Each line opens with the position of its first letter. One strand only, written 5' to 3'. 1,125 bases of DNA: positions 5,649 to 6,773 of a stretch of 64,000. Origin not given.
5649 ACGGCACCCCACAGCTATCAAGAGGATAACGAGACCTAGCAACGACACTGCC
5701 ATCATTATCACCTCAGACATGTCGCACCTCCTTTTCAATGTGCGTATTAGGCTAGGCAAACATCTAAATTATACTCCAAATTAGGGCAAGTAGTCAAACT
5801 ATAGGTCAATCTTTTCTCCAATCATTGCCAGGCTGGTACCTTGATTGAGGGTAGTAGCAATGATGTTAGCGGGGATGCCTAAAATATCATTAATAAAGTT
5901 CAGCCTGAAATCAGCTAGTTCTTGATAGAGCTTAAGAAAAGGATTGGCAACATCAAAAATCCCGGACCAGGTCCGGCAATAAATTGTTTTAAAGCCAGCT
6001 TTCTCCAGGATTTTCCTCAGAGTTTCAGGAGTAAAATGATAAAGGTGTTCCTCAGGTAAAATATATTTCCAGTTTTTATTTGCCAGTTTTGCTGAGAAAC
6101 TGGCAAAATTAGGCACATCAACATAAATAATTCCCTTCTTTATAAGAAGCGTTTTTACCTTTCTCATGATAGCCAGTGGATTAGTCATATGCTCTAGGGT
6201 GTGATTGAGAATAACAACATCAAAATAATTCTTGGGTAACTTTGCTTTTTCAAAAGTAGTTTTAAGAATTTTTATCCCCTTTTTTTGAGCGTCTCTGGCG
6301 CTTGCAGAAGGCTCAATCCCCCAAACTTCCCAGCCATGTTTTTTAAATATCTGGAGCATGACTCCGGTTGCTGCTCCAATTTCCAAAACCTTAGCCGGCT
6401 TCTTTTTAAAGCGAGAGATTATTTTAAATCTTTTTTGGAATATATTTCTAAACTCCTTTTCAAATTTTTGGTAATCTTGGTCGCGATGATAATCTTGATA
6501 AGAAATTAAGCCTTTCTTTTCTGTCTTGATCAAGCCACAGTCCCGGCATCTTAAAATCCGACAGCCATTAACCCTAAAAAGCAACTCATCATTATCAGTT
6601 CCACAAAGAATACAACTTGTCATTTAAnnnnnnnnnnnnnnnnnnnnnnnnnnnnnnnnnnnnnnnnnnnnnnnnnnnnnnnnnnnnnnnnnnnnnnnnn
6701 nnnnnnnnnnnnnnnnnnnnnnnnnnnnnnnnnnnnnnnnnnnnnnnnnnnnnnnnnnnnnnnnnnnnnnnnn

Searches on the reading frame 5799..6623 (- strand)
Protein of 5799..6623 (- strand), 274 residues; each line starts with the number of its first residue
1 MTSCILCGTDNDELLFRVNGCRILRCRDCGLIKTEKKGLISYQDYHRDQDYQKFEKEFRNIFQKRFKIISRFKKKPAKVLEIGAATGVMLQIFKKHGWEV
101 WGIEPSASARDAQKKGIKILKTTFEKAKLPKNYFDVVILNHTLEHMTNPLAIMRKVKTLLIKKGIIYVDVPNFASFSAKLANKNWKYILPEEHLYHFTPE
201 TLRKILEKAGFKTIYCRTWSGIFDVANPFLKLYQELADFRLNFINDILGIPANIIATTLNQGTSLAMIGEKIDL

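Call 26: search_protein_families(library=pfam, proteins=[window:5799-6623:-], max_evalue=0.0001)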
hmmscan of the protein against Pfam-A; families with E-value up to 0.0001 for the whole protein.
window:5799-6623:- (274 aa): 6 families
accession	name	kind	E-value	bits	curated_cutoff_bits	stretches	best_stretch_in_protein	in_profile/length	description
PF13489.12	Methyltransf_23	-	1.7e-30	106.3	27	1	66-214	10-162/164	Methyltransferase domain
PF08241.18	Methyltransf_11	-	3.9e-14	53.5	21.2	1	80-168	1-95/95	Methyltransferase domain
PF08242.18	Methyltransf_12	-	8.9e-11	42.8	30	1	80-165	1-97/98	Methyltransferase domain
PF07021.18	MetW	-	1.2e-09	38.6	21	1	65-179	3-118/193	Methionine biosynthesis protein MetW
PF13847.12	Methyltransf_31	-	1.2e-09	38.4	27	1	74-210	2-145/145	Methyltransferase domain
PF13649.12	Methyltransf_25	-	4.7e-09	37.3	27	1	79-164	1-97/97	Methyltransferase domain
